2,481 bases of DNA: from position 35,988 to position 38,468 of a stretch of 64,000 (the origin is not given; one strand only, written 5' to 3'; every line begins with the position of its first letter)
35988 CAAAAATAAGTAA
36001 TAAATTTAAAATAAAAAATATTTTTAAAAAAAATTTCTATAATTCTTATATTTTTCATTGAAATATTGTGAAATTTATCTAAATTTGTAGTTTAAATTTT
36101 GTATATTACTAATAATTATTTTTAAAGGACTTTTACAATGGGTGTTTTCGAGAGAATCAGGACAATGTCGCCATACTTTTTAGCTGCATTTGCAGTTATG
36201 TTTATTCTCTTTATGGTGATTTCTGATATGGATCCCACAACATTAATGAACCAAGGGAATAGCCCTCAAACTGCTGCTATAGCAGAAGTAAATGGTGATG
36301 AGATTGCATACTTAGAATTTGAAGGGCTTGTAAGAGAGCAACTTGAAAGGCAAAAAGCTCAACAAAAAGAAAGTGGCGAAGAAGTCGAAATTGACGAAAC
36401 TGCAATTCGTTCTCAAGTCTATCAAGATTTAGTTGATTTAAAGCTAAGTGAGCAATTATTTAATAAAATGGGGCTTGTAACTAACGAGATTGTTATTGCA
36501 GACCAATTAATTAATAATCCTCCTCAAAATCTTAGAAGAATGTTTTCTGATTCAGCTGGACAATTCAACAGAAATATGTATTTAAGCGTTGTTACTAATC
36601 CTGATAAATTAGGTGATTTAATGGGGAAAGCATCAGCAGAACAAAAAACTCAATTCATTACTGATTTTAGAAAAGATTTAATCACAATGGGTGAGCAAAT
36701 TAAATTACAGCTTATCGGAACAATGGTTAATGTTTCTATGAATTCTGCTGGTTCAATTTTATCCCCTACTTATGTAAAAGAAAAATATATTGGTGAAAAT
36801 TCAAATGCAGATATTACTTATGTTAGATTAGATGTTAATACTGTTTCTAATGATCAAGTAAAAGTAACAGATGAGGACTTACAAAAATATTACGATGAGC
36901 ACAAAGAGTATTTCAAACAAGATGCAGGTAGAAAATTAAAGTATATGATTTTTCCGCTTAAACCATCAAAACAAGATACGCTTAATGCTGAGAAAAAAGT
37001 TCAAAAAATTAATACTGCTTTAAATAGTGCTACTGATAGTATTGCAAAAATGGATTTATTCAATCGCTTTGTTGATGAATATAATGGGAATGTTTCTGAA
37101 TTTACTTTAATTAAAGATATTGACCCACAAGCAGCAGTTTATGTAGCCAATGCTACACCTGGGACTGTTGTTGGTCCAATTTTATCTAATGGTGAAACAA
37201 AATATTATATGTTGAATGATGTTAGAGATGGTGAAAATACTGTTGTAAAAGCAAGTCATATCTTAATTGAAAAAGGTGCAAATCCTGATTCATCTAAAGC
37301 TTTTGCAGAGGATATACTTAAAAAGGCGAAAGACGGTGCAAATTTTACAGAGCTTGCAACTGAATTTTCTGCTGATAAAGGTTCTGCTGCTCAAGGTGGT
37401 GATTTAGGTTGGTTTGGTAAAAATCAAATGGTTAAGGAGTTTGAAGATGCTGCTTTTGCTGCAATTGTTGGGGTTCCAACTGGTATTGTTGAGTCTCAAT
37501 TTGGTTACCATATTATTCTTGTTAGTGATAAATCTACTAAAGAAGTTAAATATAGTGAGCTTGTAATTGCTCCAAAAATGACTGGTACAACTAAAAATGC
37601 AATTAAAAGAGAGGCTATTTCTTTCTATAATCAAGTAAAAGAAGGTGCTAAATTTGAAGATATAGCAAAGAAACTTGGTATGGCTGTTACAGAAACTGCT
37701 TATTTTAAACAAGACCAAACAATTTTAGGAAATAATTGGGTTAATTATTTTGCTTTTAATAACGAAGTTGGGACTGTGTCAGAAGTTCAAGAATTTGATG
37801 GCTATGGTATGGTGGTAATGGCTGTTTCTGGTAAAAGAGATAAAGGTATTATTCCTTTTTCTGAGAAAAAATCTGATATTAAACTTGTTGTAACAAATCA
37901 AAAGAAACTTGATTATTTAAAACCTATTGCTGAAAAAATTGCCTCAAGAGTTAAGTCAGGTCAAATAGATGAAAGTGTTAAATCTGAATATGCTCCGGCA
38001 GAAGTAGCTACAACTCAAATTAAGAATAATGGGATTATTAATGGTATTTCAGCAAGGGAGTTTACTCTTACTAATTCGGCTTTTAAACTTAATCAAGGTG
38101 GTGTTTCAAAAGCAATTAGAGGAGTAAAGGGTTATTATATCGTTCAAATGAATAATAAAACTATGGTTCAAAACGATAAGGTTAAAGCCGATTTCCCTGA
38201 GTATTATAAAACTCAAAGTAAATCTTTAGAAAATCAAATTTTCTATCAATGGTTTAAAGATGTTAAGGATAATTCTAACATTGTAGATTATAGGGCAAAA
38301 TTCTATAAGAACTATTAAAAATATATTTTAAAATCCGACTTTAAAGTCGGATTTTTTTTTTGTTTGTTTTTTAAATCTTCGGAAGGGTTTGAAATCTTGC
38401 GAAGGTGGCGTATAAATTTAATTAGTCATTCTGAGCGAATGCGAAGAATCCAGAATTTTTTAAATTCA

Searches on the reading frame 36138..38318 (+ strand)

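Call 44: search_protein_families(library=pfam, proteins=[window:36138-38318:+], max_evalue=0.00001)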
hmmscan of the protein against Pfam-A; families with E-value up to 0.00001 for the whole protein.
window:36138-38318:+ (726 aa): 5 families
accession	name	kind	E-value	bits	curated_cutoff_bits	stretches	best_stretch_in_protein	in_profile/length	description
PF13616.12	Rotamase_3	-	2.4e-34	118.8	22.5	1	362-465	9-115/116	PPIC-type PPIASE domain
PF00639.27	Rotamase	-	1.2e-30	106.7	21.7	1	374-463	1-96/97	PPIC-type PPIASE domain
PF13145.12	Rotamase_2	-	1.8e-21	77.6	27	1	243-353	1-99/121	PPIC-type PPIASE domain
PF13623.11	SurA_N_2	-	4.4e-20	72.5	28.5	1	5-151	2-144/145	SurA-like N-terminal domain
PF13624.11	SurA_N_3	-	1.3e-14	54.8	27.2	1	4-153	2-139/162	SurA-like N-terminal domain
